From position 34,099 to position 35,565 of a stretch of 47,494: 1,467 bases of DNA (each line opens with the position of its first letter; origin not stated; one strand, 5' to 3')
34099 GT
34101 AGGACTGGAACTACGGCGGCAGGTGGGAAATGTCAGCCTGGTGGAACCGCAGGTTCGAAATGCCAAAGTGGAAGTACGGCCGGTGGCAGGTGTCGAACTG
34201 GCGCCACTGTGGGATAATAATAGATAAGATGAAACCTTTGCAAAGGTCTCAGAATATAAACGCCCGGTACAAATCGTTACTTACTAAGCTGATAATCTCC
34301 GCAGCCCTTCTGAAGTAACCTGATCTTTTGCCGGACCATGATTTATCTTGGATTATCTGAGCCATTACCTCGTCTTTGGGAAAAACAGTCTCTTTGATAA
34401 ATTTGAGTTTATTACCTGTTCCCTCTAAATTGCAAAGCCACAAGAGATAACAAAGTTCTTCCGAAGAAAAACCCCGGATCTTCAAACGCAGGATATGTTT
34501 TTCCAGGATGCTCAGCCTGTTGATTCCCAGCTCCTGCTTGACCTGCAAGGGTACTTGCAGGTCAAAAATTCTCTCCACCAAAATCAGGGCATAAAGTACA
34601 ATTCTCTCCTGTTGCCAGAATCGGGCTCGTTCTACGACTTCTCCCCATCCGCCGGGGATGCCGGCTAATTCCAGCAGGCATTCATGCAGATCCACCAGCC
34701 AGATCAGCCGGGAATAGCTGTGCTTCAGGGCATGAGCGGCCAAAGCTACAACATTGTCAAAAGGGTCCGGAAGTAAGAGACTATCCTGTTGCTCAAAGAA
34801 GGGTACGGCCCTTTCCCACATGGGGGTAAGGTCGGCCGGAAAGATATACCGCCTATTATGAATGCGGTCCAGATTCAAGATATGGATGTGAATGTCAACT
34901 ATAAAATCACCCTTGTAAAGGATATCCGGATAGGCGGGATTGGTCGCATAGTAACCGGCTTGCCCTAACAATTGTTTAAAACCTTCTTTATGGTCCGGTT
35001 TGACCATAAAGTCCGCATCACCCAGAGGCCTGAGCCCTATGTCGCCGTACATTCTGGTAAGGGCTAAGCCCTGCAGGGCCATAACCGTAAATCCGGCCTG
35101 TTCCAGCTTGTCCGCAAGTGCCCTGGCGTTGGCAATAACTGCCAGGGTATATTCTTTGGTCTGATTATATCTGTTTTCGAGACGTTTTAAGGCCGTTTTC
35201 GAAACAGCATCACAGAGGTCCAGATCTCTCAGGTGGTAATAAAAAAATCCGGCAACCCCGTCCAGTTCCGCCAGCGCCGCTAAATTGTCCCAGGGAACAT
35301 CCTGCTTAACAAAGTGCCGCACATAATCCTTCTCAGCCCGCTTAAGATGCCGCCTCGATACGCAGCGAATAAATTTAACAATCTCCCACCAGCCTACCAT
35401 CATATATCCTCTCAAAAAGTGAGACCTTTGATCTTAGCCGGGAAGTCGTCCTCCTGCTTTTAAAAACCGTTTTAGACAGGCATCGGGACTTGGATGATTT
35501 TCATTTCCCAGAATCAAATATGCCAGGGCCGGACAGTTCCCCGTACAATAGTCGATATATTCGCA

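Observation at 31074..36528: Orphan RiPP-like cluster: two PqqD/RRE proteins, two radical SAM/SPASM enzymes, an HPr-kinase-like protein, an NTP_transf_5-like protein and a repeat-Cys precursor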

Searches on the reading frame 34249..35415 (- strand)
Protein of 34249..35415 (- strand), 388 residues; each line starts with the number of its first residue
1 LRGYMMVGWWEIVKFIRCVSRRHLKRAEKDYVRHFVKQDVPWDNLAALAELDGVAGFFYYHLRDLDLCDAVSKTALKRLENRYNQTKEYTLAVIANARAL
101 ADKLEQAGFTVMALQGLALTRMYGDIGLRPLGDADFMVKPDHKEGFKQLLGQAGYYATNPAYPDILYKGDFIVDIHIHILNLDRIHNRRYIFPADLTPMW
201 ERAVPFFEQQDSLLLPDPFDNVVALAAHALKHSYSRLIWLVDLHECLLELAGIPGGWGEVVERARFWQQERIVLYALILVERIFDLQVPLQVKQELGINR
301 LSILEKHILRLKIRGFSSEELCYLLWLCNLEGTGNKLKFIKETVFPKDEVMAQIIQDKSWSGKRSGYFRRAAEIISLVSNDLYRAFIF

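Call 3: search_protein_families(library=ncbifam, proteins=[window:34249-35415:-], max_evalue=0.01)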
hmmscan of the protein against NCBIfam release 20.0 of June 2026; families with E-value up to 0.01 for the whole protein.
window:34249-35415:- (388 aa): 2 families
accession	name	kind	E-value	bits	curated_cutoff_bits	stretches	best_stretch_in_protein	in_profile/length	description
TIGR04506.1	F_threo_transal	equivalog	0.0056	15.5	650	1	78-135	271-328/609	fluorothreonine transaldolase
NF053720.1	NsdA_fam_reg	subfamily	0.0058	16.2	75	1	21-110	301-390/432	NsdA family TPR-like regulatory protein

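Call 4: search_protein_families(library=pfam, proteins=[window:34249-35415:-], max_evalue=0.01)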
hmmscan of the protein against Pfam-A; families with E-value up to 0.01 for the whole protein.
window:34249-35415:- (388 aa): 1 family
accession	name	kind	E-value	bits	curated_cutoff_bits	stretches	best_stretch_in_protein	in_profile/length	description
PF14907.12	NTP_transf_5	-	1.3e-43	149.8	31.2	1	39-284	2-248/249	Uncharacterised nucleotidyltransferase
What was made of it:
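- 34249..35415 (-): NTP_transf_5 nucleotidyltransferase-fold enzyme, 388 aa. The start is probably at 35403, as in a 97%-identical 384-aa homologue. PF14907 scores 149.8 bits (call 4).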

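Call 37: search_solved_structures(query=window:34252-35415:-, max_evalue=1)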
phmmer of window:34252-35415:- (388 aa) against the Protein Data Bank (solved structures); distinct sequences matched with E-value up to 1: 1.
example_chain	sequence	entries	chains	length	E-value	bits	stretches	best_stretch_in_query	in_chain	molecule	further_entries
4j5u_A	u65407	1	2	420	0.34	12.9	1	68-112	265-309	Serine hydroxymethyltransferase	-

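Call 56: find_homologous_proteins(query=window:34252-35415:-, max_evalue=1e-10)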
Query window:34252-35415:- (388 aa): 161 proteins with E <= 1e-10 among 8000 candidates; the best 120 are listed.
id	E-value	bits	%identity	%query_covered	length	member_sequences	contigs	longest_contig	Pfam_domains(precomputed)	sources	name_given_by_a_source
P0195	1.8e-251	852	97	99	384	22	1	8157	PF14907.13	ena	-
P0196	3.6e-219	745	83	99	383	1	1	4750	PF14907.13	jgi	jgi:hypothetical protein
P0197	7.8e-179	613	69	99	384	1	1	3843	PF14907.13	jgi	jgi:hypothetical protein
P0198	3.7e-151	521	61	97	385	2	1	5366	PF14907.13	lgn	-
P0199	3.0e-147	509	58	99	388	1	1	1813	PF14907.13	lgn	-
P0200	6.4e-147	508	59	99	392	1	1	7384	PF14907.13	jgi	-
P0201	8.5e-147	507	59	99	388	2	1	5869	PF14907.13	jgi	-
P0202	3.2e-146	505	58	99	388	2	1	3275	PF14907.13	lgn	-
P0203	1.1e-144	500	58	99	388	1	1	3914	PF14907.13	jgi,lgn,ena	-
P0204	5.6e-143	495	56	99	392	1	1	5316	PF14907.13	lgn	-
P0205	9.5e-142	491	56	99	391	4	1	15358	PF14907.13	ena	-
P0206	2.9e-140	486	74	75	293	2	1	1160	PF14907.13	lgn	-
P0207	5.2e-140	485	53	99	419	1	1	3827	PF14907.13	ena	-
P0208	6.0e-140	485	55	99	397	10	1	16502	PF14907.13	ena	-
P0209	1.1e-139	484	57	97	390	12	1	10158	PF14907.13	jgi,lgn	-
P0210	2.9e-139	482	55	99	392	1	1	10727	PF14907.13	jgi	-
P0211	1.2e-138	480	56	98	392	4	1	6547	PF14907.13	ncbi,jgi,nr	ncbi:MAG: nucleotidyltransferase family protein [Deltaproteobacteria bacterium]|nr:nucleotidyltransf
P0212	4.2e-138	479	58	93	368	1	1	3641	PF14907.13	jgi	-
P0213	1.2e-137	477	55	98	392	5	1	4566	PF14907.13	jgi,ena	-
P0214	6.1e-137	475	57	97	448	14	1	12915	PF14907.13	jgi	-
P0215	8.0e-137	474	56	99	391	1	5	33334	PF14907.13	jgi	-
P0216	2.0e-136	473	57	97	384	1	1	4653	PF14907.13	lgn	-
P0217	2.0e-136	473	56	98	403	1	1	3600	PF14907.13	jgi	jgi:hypothetical protein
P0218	4.5e-136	472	56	99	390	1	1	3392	PF14907.13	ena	-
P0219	8.5e-136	471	54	98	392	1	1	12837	PF14907.13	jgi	jgi:hypothetical protein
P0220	1.7e-135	470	55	98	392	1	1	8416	PF14907.13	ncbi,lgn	-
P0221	2.2e-135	470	55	98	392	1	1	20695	PF14907.13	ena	-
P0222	2.4e-135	469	55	99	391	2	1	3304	PF14907.13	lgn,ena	-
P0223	4.5e-135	469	55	99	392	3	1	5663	PF14907.13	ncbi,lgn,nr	ncbi:MAG: nucleotidyltransferase family protein [Desulfobacterales bacterium]|nr:nucleotidyltransfer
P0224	7.5e-135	468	55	99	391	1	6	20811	PF14907.13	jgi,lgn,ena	-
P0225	1.1e-134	467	55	98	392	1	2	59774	PF14907.13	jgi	jgi:Uncharacterised nucleotidyltransferase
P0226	1.4e-134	467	58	93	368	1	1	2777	PF14907.13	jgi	jgi:hypothetical protein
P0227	7.9e-134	464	55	98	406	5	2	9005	PF14907.13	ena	-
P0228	9.7e-134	464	55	99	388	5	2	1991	PF14907.13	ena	-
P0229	1.1e-133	464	55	98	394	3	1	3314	PF14907.13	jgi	-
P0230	1.4e-133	464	53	99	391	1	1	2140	PF14907.13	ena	-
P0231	1.9e-133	463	54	98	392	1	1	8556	PF14907.13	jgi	jgi:putative nucleotidyltransferase-like protein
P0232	2.3e-133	463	54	98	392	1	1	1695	PF14907.13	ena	-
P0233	4.1e-133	462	55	99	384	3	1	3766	PF14907.13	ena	-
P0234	4.5e-133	462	53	99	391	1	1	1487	PF14907.13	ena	-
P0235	7.9e-133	461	52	99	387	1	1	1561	PF14907.13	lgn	-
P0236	8.1e-133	461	55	99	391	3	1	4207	PF14907.13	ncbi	-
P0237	1.1e-132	461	55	99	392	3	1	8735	PF14907.13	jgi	-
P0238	1.9e-132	460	57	99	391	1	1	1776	PF14907.13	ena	-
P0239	4.0e-132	459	59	92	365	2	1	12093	PF14907.13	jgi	jgi:hypothetical protein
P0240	7.3e-132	458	54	98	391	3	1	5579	PF14907.13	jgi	jgi:hypothetical protein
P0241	7.6e-132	458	55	99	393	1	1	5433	PF14907.13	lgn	-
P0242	1.6e-131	457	53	98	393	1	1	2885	PF14907.13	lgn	-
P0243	2.0e-131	457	55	99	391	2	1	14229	PF14907.13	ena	-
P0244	3.0e-131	456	55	99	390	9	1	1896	PF14907.13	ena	-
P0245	7.2e-131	455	52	98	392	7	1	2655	PF14907.13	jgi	jgi:hypothetical protein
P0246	1.3e-130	454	52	97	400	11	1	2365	PF14907.13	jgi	jgi:hypothetical protein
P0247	1.6e-130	454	54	99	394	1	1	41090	PF14907.13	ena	-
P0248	2.2e-130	453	53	98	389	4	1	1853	PF14907.13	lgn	-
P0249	3.8e-130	452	57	92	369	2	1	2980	PF14907.13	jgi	-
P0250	5.3e-130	452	53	99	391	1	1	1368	PF14907.13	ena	-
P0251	5.7e-130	452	57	93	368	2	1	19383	PF14907.13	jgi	-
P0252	1.0e-129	451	53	98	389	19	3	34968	PF14907.13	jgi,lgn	jgi:hypothetical protein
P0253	1.5e-129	450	55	94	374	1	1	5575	PF14907.13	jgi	jgi:hypothetical protein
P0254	1.9e-129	450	53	98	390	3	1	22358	PF14907.13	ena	-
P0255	3.6e-129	449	55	96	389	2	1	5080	PF14907.13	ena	-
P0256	1.1e-128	448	60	84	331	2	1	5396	PF14907.13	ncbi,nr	ncbi:MAG: nucleotidyltransferase family protein, partial [Deltaproteobacteria bacterium]|nr:nucleoti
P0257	2.1e-128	447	54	99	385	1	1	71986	PF14907.13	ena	-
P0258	2.6e-128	446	55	97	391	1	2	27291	PF14907.13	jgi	-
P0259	9.3e-128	444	51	98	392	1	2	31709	PF14907.13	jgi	jgi:hypothetical protein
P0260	1.3e-127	444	53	97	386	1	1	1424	PF14907.13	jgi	jgi:hypothetical protein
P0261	3.2e-127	443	53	98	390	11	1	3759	PF14907.13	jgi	jgi:hypothetical protein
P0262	3.3e-127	443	53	99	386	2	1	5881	PF14907.13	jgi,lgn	jgi:hypothetical protein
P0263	7.3e-127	442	50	99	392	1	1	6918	PF14907.13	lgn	-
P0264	2.2e-126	440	51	98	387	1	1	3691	PF14907.13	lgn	-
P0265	2.5e-126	440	51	99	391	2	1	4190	PF14907.13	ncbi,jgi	jgi:hypothetical protein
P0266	7.1e-126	438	52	98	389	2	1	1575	PF14907.13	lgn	-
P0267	8.9e-126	438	52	98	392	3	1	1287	PF14907.13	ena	-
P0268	5.9e-125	435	51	98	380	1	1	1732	PF14907.13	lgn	-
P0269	6.1e-125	435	51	99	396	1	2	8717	PF14907.13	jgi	jgi:hypothetical protein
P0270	6.1e-125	435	53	97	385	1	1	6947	PF14907.13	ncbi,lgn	-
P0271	1.1e-124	434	52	97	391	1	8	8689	PF14907.13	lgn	-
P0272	4.3e-124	432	54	95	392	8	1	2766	PF14907.13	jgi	jgi:hypothetical protein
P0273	3.8e-123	429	50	99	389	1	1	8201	PF14907.13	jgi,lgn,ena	-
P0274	1.0e-122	428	51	98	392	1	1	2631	PF14907.13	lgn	-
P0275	1.6e-122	427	50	96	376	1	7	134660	PF14907.13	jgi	jgi:hypothetical protein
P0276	1.8e-122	427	52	99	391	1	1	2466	PF14907.13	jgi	jgi:hypothetical protein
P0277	1.8e-122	427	53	99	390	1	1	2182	PF14907.13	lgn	-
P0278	3.0e-122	426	49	98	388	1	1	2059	PF14907.13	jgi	jgi:hypothetical protein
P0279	1.7e-121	424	50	95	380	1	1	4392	PF14907.13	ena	-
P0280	2.8e-121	423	49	99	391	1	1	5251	PF14907.13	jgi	jgi:hypothetical protein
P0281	3.9e-121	423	50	98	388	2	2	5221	PF14907.13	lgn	-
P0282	2.3e-120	420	51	97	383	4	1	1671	PF14907.13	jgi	jgi:hypothetical protein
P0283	3.7e-119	416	52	98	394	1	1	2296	PF14907.13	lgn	-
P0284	1.4e-117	411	51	92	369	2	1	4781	PF14907.13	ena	-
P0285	3.3e-117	410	48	99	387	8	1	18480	PF14907.13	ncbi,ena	-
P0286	5.8e-117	409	48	98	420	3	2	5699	PF14907.13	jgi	-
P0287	9.7e-117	408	50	97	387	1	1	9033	PF14907.13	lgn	-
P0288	7.3e-114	399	47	100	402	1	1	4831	PF14907.13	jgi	jgi:hypothetical protein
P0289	1.4e-113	398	48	97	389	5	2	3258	PF14907.13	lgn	-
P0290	1.9e-113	397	48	97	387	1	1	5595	PF14907.13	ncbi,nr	ncbi:MAG: nucleotidyltransferase family protein [Desulfobacterales bacterium]|nr:nucleotidyltransfer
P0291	2.6e-113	397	47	99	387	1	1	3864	PF14907.13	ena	-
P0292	3.2e-112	393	48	97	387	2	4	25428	PF14907.13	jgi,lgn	jgi:hypothetical protein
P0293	6.9e-112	392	46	98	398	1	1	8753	PF14907.13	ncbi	ncbi:nucleotidyltransferase family protein [Thermodesulfobacteriota bacterium]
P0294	1.2e-111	391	47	99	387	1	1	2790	PF14907.13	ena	-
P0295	6.3e-111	389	53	88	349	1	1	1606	PF14907.13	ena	-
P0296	1.2e-110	388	46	97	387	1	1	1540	PF14907.13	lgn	-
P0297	6.1e-110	386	47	94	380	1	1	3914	PF14907.13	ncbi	-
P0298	7.0e-109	382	47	96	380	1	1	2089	PF14907.13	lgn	-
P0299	2.3e-108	381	46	97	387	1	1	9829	PF14907.13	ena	-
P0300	4.0e-107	377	56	77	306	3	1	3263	PF14907.13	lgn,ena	-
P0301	1.0e-106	375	45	97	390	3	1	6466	PF14907.13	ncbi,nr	ncbi:MAG: nucleotidyltransferase family protein [Thermodesulfobacteriota bacterium]|nr:nucleotidyltr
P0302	1.8e-106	374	48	90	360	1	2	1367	PF14907.13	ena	-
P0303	2.3e-106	374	45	98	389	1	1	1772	PF14907.13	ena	-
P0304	4.4e-104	367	45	98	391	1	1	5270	PF14907.13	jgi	-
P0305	5.0e-104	366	44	98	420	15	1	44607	PF14907.13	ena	-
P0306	1.4e-103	365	45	96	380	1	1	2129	PF14907.13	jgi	-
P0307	1.6e-103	365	45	98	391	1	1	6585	PF14907.13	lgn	-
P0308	1.8e-103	365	46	96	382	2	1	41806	PF14907.13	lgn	-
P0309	2.4e-103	364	44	98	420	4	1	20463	PF14907.13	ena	-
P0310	2.0e-96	341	43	100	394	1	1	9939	PF14907.13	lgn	-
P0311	7.3e-95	336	48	81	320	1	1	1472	PF14907.13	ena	-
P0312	1.3e-93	332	43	98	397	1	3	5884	PF14907.13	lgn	-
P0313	6.5e-93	330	41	96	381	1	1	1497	PF14907.13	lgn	-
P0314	9.8e-93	329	45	86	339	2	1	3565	PF14907.13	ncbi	ncbi:MAG: nucleotidyltransferase family protein, partial [Pseudomonadota bacterium]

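Call 68: predict_structure(alignment_id=A6)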
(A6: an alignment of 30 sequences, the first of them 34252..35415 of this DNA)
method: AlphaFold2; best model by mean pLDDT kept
length: 388 residues; sequences in the alignment: 30
mean_pLDDT: 90.8   pTM: 0.89
mean pLDDT of the five models: 90.8, 89.6, 89.6, 89.3, 84.4
residues with pLDDT >= 90: 266; 70-90: 117; 50-70: 2; < 50: 3
segments of 3 or more residues with pLDDT < 50: 1-3
pLDDT, mean of each block of 10 residues (from residue 1): 68 96 96 95 96 97 97 97 96 93 93 90 92 91 94 90 87 91 78 89 89 94 95 93 96 96 96 97 96 97 94 88 87 89 79 74 82 87 86
secondary structure, 60 per line:
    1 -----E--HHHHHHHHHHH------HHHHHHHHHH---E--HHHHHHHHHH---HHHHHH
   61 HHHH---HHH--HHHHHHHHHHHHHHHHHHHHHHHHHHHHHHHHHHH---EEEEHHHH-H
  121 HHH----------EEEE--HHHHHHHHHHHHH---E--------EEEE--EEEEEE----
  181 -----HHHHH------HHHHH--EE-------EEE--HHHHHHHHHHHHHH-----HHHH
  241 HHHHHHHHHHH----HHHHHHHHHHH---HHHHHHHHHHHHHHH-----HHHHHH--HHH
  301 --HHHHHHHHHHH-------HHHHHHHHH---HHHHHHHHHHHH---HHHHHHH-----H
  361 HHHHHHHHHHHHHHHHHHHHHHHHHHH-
elements in order: H9-19 H26-35 H42-51 H55-64 H73-107 E111-114 H115-118 H120-123 E134-137 H140-152 E165-168 E171-176 H186-190 H197-201 E213-215 H218-231 H237-251 H256-266 H270-284 H290-295 H303-313 H321-329 H333-344 H348-354 H360-387

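Call 70: fold_search(model_id=the predicted structure, library=pdb)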
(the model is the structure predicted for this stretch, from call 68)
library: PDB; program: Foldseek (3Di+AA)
matches with E <= 10: 187; with E <= 0.001: 0
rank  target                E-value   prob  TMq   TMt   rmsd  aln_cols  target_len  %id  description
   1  5cfu                  1.4e-02  1.00  0.32  0.64   5.8       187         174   11  Crystal Structure of ANT(2")-Ia in complex with adenylyl-2"-tobramycin (released 2016-07-20)
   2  5kqj_MODEL_1_A        1.9e-02  1.00  0.31  0.58   6.5       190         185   12  Solution Structure of Antibiotic-Resistance Factor ANT(2'')-Ia Reveals Substrate-Regulated Conformation Dynami (released 2017-07-12)
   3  5cfs                  3.2e-02  1.00  0.32  0.63   5.9       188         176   11  Crystal Structure of ANT(2")-Ia in complex with AMPCPP and tobramycin (released 2016-03-16)
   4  4wqk                  4.2e-02  1.00  0.30  0.60   5.8       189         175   13  Crystal structure of aminoglycoside nucleotidylyltransferase ANT(2")-Ia, apo form (released 2014-11-12)
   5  4xje                  4.8e-02  1.00  0.31  0.61   6.0       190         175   13  CRYSTAL STRUCTURE OF ANT(2") IN COMPLEX WITH AMP AND TOBRAMYCIN (released 2016-01-20)
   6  4fo1_A                2.3e-01  0.96  0.26  0.56   6.6       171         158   18  Crystal structure of lincosamide antibiotic adenylyltransferase LnuA, apo (released 2012-07-04)
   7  4hx0                  3.1e-01  0.99  0.18  0.40   4.3        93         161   11  Crystal structure of a putative nucleotidyltransferase (TM1012) from Thermotoga maritima at 1.87 A resolution (released 2013-09-11)
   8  4ep7_A                4.9e-01  0.57  0.19  0.23   8.8       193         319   16  Functional implications from the Cid1 poly(U) polymerase crystal structure (released 2012-06-06)
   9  8be2_S                4.9e-01  0.06  0.12  0.11  25.7       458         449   11  Crystal structure of SOS1-Nanobody77 (released 2023-11-01)
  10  6j7p                  6.7e-01  0.30  0.26  0.34  14.2       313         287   12  Crystal structure of toxin TglT (unusual type guanylyltransferase-like toxin, Rv1045) mutant E146Q co-expressed with Tak (released 2020-05-13)
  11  4o8s                  7.7e-01  0.60  0.28  0.43   8.2       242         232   12  Crystal structure of JHP933 from Helicobacter pylori (released 2014-09-10)
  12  6kal_D                1.1e+00  0.54  0.14  0.13   7.4        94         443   23  Crystal structure of FKRP in complex with Mg ion and CMP (released 2020-01-15)
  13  1key_D                1.1e+00  0.15  0.14  0.22  15.7       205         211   14  Crystal Structure of Mouse Testis/Brain RNA-binding Protein (TB-RBP) (released 2002-07-03)
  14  7dkh_I                1.2e+00  0.03  0.11  0.06  25.2       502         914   13  Crystal structure of the Ctr9/Paf1/Cdc73/Rtf1 quaternary complex (released 2021-11-24)
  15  5udl_A                1.2e+00  0.06  0.14  0.13  22.9       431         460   11  IFIT1 N216A monomeric mutant (L457E/L464E) with m7Gppp-AAAA (anti conformation of cap) (released 2017-03-01)
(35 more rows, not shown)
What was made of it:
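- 34249..35415 (-): The AF2 model has pLDDT 90.8, and its best PDB matches are ANT(2'')-Ia and LnuA O-nucleotidyltransferases (calls 68, 70).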

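Call 74: search_protein_families(library=padloc, proteins=[window:34249-35415:-], max_evalue=0.001)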
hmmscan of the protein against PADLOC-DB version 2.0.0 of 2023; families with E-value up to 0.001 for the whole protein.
window:34249-35415:- (388 aa): 0 families
